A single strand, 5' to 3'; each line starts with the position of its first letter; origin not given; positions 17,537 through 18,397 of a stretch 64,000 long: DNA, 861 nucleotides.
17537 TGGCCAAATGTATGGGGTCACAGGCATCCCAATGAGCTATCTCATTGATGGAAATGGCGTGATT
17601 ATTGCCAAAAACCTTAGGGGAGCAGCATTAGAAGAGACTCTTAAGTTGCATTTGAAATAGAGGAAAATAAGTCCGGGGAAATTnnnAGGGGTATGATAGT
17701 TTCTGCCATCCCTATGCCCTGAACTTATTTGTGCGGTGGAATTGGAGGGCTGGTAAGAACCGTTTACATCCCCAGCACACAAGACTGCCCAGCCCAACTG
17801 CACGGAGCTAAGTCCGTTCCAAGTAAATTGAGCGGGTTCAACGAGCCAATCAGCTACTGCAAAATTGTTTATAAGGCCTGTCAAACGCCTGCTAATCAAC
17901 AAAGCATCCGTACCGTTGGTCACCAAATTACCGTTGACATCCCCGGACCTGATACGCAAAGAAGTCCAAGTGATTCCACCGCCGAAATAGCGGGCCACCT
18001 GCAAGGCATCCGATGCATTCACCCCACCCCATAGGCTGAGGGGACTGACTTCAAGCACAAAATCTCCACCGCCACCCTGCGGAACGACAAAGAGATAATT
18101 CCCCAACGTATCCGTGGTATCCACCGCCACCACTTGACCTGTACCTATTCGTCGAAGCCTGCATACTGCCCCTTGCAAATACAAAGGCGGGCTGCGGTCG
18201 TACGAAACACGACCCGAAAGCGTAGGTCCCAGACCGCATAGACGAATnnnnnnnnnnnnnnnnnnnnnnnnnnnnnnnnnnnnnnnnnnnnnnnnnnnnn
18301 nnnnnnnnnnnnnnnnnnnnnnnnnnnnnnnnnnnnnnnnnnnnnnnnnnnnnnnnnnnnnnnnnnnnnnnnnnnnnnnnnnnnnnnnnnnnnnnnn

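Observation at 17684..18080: Same C-terminal module on the M1 aminopeptidase (minus strand), with longer tail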

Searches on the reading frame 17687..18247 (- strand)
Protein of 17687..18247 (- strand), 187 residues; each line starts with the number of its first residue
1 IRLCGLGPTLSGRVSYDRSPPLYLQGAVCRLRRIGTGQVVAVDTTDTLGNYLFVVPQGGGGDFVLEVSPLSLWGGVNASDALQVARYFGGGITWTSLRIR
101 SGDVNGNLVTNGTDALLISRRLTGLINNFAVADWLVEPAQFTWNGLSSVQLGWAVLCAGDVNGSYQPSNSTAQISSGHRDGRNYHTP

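Call 12: find_homologous_proteins(query=A1, max_evalue=0.001)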
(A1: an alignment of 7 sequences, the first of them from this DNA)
Query A1 (7 sequences) (178 aa, profile of the alignment): 90 proteins with E <= 0.001 among 7602 candidates.
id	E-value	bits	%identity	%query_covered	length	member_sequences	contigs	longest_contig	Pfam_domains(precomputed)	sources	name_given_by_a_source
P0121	2.9e-81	289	80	98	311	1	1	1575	PF00404.25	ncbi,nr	ncbi:MAG: hypothetical protein EBS08_05870 [Cytophagia bacterium]|nr:hypothetical protein [Cytophagi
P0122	2.7e-80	286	80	96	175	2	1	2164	PF00404.25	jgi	-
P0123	4.3e-68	246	79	75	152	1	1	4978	PF00404.25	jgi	jgi:hypothetical protein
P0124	2.2e-64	234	78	72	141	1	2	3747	PF00404.25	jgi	jgi:hypothetical protein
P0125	1.6e-55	205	32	89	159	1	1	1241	PF00404.25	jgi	jgi:hypothetical protein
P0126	2.1e-55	205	36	72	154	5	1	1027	PF00404.25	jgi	jgi:hypothetical protein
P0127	1.8e-52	196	38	88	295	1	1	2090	PF00404.25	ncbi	ncbi:MAG: dockerin type I domain-containing protein [Bacteroidota bacterium]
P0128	3.8e-52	194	43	75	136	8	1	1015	PF00404.25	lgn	-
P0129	5.2e-51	191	37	70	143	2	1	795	PF00404.25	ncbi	ncbi:MAG: dockerin type I domain-containing protein, partial [Bacteroidota bacterium]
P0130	1.1e-48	183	35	74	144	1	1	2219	PF00404.25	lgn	-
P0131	2.2e-46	176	36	70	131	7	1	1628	PF00404.25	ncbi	ncbi:MAG: dockerin type I domain-containing protein, partial [Bacteroidota bacterium]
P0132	8.4e-45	171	41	89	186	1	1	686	PF00404.25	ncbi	ncbi:MAG: dockerin type I domain-containing protein, partial [Bacteroidota bacterium]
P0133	4.3e-44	168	39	89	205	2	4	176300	PF13715.13,PF00404.25,PF13620.13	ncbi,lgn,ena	ncbi:MAG: dockerin type I repeat-containing protein [Bacteroidota bacterium]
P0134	1.6e-43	166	39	92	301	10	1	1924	PF00404.25,PF13620.13,PF17210.10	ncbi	ncbi:MAG: dockerin type I domain-containing protein, partial [Bacteroidota bacterium]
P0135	2.6e-42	163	41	89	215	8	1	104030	PF00404.25,PF13620.13,PF17210.10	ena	-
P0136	2.5e-39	153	44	66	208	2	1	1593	PF00404.25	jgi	jgi:hypothetical protein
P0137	1.1e-38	151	37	88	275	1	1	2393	PF00404.25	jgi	jgi:hypothetical protein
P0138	2.9e-38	149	42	85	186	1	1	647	PF00404.25,PF17210.10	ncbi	ncbi:MAG: dockerin type I domain-containing protein, partial [Bacteroidota bacterium]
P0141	5.7e-37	145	44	71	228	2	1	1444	PF00404.25,PF13620.13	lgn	-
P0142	1.6e-36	144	37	89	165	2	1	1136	PF00404.25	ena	-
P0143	3.9e-36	142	35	88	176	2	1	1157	PF00404.25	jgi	-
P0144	4.3e-36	142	39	75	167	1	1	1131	PF00404.25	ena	-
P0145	1.2e-35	141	41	70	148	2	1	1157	PF00404.25,PF13620.13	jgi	jgi:hypothetical protein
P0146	1.5e-35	140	35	88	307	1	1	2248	PF00404.25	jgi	-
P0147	5.2e-35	139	31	78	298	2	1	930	PF00404.25,PF13620.13,PF22904.4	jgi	jgi:hypothetical protein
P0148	7.4e-35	138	43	53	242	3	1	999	PF00404.25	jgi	jgi:hypothetical protein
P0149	1.8e-34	137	31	90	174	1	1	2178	PF13715.13,PF00404.25,PF17802.8,PF13620.13,PF22904.4,PF17210.10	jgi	jgi:hypothetical protein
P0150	2.8e-34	136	34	89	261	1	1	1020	PF00404.25,PF13860.13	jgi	-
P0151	6.5e-34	135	44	78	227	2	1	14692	PF00404.25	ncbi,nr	ncbi:MAG: hypothetical protein FJ338_01465 [Sphingomonadales bacterium]|nr:hypothetical protein [Sph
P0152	7.1e-34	135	37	89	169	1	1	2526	PF00404.25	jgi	jgi:hypothetical protein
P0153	9.4e-34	135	38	89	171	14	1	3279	PF00404.25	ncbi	ncbi:MAG: dockerin type I repeat-containing protein, partial [Bacteroidota bacterium]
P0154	1.3e-33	134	46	71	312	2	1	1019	PF09603.16,PF00404.25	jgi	jgi:hypothetical protein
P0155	2.7e-33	133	38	89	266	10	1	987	PF00404.25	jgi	jgi:hypothetical protein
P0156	3.5e-33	133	35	89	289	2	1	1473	PF00404.25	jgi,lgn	-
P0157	3.6e-33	133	32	89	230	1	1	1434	PF13715.13,PF00404.25,PF20773.6,PF17802.8,PF13620.13,PF22904.4,PF17210.10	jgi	jgi:hypothetical protein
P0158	3.7e-33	133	34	89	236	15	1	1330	PF00404.25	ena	-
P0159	4.0e-33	133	44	53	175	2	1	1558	PF00404.25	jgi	jgi:hypothetical protein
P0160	2.7e-32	130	29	89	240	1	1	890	PF00404.25,PF17802.8,PF13620.13,PF17210.10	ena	-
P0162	1.8e-31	127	38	71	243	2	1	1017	PF00404.25,PF13620.13,PF22904.4,PF17210.10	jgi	jgi:ELWxxDGT repeat protein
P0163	2.2e-31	127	43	53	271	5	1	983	PF00404.25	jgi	-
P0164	3.1e-31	126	37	72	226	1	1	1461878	PF00404.25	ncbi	ncbi:MAG: dockerin type I domain-containing protein [Bacteroidales bacterium]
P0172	3.2e-30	123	42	52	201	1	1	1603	PF00404.25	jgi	jgi:hypothetical protein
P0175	4.8e-30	123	37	75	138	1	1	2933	PF00404.25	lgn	-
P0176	5.7e-30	122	39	76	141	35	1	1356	PF00404.25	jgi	-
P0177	6.6e-30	122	40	52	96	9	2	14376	PF00404.25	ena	-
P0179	1.2e-29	121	40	61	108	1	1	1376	PF00404.25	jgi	jgi:hypothetical protein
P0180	1.4e-29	121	45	53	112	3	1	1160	PF00404.25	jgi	jgi:hypothetical protein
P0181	4.3e-29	120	43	53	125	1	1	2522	PF00404.25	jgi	jgi:hypothetical protein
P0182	7.5e-29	119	34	58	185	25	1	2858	PF00404.25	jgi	jgi:hypothetical protein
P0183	2.9e-28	117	47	53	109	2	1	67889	PF00404.25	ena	-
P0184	7.4e-28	115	37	73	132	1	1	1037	PF00404.25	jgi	jgi:hypothetical protein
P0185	8.9e-28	115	42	52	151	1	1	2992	PF00404.25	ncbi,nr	ncbi:MAG: hypothetical protein IH599_10335 [Bacteroidales bacterium]|nr:hypothetical protein [Bacter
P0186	9.8e-28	115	31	88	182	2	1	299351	PF00404.25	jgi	-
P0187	4.9e-27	113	53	53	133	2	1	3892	PF00404.25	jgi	jgi:hypothetical protein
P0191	7.7e-25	106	47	52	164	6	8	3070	PF00404.25,PF17210.10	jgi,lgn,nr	nr:hypothetical protein [Sphingomonadales bacterium]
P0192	9.7e-25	105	28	88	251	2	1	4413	PF00404.25,PF13620.13,PF17210.10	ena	-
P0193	1.1e-24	105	28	88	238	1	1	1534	PF00404.25,PF17802.8,PF13620.13,PF17210.10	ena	-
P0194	1.2e-24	105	27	88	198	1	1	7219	PF00404.25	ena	-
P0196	3.3e-24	104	36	60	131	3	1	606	PF00404.25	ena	-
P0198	1.3e-22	98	36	53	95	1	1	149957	PF00404.25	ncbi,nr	ncbi:MAG TPA: dockerin type I repeat-containing protein, partial [Bacteroidales bacterium]|nr:docker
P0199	4.7e-22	97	39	51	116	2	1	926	PF00404.25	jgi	-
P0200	3.3e-17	81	29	72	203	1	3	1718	PF00404.25,PF13620.13,PF17210.10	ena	-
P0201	1.2e-15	76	46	43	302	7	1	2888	PF18962.8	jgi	jgi:hypothetical protein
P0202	2.5e-15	75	38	49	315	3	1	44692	PF00963.25,PF18962.8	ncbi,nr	ncbi:MAG: T9SS type A sorting domain-containing protein [Bacteroidales bacterium]|nr:T9SS type A sor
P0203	3.2e-7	48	38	33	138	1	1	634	PF00404.25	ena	-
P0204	1.2e-6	46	43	30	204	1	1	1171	PF00404.25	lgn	-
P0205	1.2e-6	46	43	30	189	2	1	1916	PF00404.25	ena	-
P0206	1.2e-6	46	43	30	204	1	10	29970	PF00404.25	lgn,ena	-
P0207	1.2e-6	46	43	30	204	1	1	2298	PF00404.25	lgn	-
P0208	1.5e-6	46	43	30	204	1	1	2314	PF00404.25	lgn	-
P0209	2.3e-5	42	31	40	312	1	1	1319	PF00963.25,PF18962.8,PF13860.13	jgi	jgi:hypothetical protein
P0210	4.0e-4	38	42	30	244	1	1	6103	PF00404.25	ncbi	-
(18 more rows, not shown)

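Call 24: find_related_loci(query=A1, collection=genome_contigs, flank=5000)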
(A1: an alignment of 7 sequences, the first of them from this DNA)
Query A1 (178 aa) in genome_contigs; peptide patterns used: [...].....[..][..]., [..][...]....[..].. (x = any residue, [..] = any of these).
402 stretches matched a pattern; 363 encode a relative of the query (tblastn E <= 1e-3); the best 80 are kept; 80 distinct loci.
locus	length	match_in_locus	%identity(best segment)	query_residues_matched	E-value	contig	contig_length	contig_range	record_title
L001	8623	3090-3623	83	1-178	3e-96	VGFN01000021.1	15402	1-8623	MAG: Bacteroidetes bacterium isolate M_surface_8_m2_110 M_surface_8_m2_110_Ga0194117_10003620, whole genome shotgun sequ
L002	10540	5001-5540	82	1-178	3e-94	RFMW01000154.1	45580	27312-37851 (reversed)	MAG: Sphingobacteriia bacterium isolate LLD_074 Lanier.contig17788.45580bp, whole genome shotgun sequence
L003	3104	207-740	80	1-178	7e-95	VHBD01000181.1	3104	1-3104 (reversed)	MAG: Sphingomonadales bacterium isolate K_Offshore_surface_m2_088 K_Offshore_surface_m2_088_Ga0194130_10047621, whole ge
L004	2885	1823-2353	80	1-177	8e-90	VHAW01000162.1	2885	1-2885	MAG: Sphingomonadales bacterium isolate M_DeepCast_50m_m2_146 M_DeepCast_50m_m2_146_Ga0194121_10059121, whole genome sho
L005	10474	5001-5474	40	1-163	3e-29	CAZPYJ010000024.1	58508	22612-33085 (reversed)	MAG TPA_asm: uncultured Lentimicrobiaceae bacterium isolate SRP241326_co4_23 genome assembly, contig: NODE_846_length_58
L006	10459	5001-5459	40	1-158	5e-29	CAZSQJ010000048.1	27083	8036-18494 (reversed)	MAG TPA_asm: uncultured Bacteroidales bacterium isolate binchicken_co22_40 genome assembly, contig: NODE_1882_length_270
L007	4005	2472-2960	39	1-168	9e-28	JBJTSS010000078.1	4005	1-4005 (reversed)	MAG: Bacteroidota bacterium isolate samp_4447_concoct_1068 samp_4447_277841, whole genome shotgun sequence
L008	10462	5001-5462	39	1-158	1e-27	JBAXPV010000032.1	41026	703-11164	MAG: Bacteroidota bacterium isolate ELA540 MAG540_32, whole genome shotgun sequence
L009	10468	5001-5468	36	1-158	2e-27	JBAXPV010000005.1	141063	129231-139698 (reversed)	MAG: Bacteroidota bacterium isolate ELA540 MAG540_5, whole genome shotgun sequence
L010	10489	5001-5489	36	1-167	7e-27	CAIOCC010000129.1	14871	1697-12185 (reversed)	MAG: uncultured Bacteroidetes bacterium isolate Erken-D2_bin-0845 genome assembly, contig: bin-0845:129/253, whole genom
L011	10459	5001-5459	40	1-158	1e-26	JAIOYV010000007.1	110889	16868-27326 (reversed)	MAG: Bacteroidales bacterium isolate Tobar12.5m-G22 Tobar12-5m-C130, whole genome shotgun sequence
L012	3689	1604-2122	38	1-177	2e-26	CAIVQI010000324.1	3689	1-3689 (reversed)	MAG: uncultured Bacteroidetes bacterium isolate LaPlata_bin-2831 genome assembly, contig: bin-2831:324/395, whole genome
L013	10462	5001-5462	37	1-158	2e-26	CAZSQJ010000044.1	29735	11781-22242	MAG TPA_asm: uncultured Bacteroidales bacterium isolate binchicken_co22_40 genome assembly, contig: NODE_1668_length_297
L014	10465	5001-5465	38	1-159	2e-26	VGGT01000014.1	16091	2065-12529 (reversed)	MAG: Bacteroidetes bacterium isolate M_DeepCast_50m_m1_285 M_DeepCast_50m_m1_285_Ga0194121_10006206, whole genome shotgu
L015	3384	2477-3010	37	15-177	2e-26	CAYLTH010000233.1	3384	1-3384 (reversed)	MAG TPA_asm: uncultured Bacteroidales bacterium isolate SRP272421_co2_509 genome assembly, contig: NODE_123373_length_33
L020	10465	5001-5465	40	1-158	1e-25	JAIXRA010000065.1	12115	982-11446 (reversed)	MAG: Bacteroidetes bacterium isolate C4_MAG_00048 pond_C4_MAG_00048_000000000005, whole genome shotgun sequence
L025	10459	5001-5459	40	1-158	2e-25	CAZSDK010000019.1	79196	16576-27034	MAG TPA_asm: uncultured Bacteroidales bacterium isolate SRP263991_co5_616 genome assembly, contig: NODE_715_length_79196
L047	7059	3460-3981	37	1-172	4e-24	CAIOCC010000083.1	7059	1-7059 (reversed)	MAG: uncultured Bacteroidetes bacterium isolate Erken-D2_bin-0845 genome assembly, contig: bin-0845:083/253, whole genom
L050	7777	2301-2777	37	1-163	4e-24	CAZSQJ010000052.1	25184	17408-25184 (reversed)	MAG TPA_asm: uncultured Bacteroidales bacterium isolate binchicken_co22_40 genome assembly, contig: NODE_2081_length_251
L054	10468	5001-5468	39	1-159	6e-24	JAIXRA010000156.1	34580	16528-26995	MAG: Bacteroidetes bacterium isolate C4_MAG_00048 pond_C4_MAG_00048_000000000009, whole genome shotgun sequence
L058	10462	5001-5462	36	1-158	1e-23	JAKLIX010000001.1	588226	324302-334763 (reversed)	MAG: Bacteroidetes bacterium isolate RA.bin97 RA.bin97_1, whole genome shotgun sequence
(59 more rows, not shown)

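Call 25: predict_structure(alignment_id=A2)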
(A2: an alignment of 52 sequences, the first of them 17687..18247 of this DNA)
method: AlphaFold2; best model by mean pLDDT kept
length: 187 residues; sequences in the alignment: 52
mean_pLDDT: 90.8   pTM: 0.81
mean pLDDT of the five models: 90.8, 90.4, 89.7, 89.7, 89.5
residues with pLDDT >= 90: 151; 70-90: 16; 50-70: 16; < 50: 4
segments of 3 or more residues with pLDDT < 50: 1-4
pLDDT, mean of each block of 10 residues (from residue 1): 68 95 96 95 96 87 95 96 97 96 97 98 97 94 93 97 94 62 62
secondary structure, 60 per line:
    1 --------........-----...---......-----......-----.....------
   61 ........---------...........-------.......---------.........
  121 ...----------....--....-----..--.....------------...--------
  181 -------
elements in order: E9-16 E22-24 E28-33 E39-44 E50-54 E61-68 H78-88 H96-102 H112-123 E134-137 E140-143 E153-157 E170-172

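Call 29: fold_search(model_id=the predicted structure, library=pdb)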
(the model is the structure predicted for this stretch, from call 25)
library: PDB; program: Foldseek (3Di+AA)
matches with E <= 10: 1463; with E <= 0.001: 7
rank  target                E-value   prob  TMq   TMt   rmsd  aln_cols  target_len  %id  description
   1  3irp                  1.5e-04  1.00  0.36  0.17  10.1       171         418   15  Crystal structure of functional region of UafA from Staphylococcus saprophyticus at 1.50 angstrom resolution (released 2010-09-08)
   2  4jdz_B                1.8e-04  1.00  0.29  0.13   2.9        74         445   22  Structures of SdrD from Staphylococcus aureus reveal the molecular mechanism of how the cell surface receptors recogni (released 2013-06-19)
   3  8vdk                  6.1e-04  1.00  0.37  0.17   4.1       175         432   11  Crystal Structure of LPXTG-motif Cell Wall Anchor Domain Protein MSCRAMM_SdrD from Staphylococcus aureus (released 2024-08-07)
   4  10ps                  6.1e-04  1.00  0.26  0.09   2.8        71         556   21  Crystal structure of SdrD A2-A3-B1-B2 domains from Staphylococcus aureus JH1 (released 2026-02-11)
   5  4v4c_B                7.9e-04  1.00  0.28  0.20   2.0        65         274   17  Crystal Structure of Pyrogallol-Phloroglucinol Transhydroxylase from Pelobacter acidigallici (released 2014-07-09)
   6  8bdw_H                7.9e-04  1.00  0.29  0.52   2.3        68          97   22  Crystal structure of CnaB2 domain from Lactobacillus plantarum (released 2023-02-22)
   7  4jdz_A                8.9e-04  1.00  0.39  0.18   6.5       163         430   13  Structures of SdrD from Staphylococcus aureus reveal the molecular mechanism of how the cell surface receptors recogni (released 2013-06-19)
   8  3is1                  1.0e-03  1.00  0.34  0.17   5.7       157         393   11  Crystal structure of functional region of UafA from Staphylococcus saprophyticus in C2 form at 2.45 angstrom resolution (released 2010-09-08)
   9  3is0                  1.1e-03  1.00  0.34  0.17   5.5       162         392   13  Crystal structure of functional region of UafA from Staphylococcus saprophyticus in the presence of cholesterol (released 2010-09-08)
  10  8bdw_A                1.8e-03  1.00  0.29  0.53   2.2        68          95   22  Crystal structure of CnaB2 domain from Lactobacillus plantarum (released 2023-02-22)
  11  6yoa_A                1.8e-03  0.99  0.32  0.40   7.3       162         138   12  Lig v 1 structure and the inflammatory response to the Ole e 1 protein family (released 2020-05-13)
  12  3rkp_B                2.0e-03  1.00  0.28  0.15   1.8        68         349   16  Crystal structure of BcpA*(D312A), the major pilin subunit of Bacillus cereus (released 2012-05-30)
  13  3irz                  2.0e-03  1.00  0.36  0.18   8.2       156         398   15  Crystal structure of functional region of UafA from Staphylococcus saprophyticus in P212121 form (released 2010-09-08)
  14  2h0e_A                2.0e-03  0.99  0.32  0.50  10.8       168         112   11  Crystal Structure of PucM in the absence of substrate (released 2006-06-27)
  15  6yoa_B                2.6e-03  1.00  0.35  0.46   7.6       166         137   10  Lig v 1 structure and the inflammatory response to the Ole e 1 protein family (released 2020-05-13)
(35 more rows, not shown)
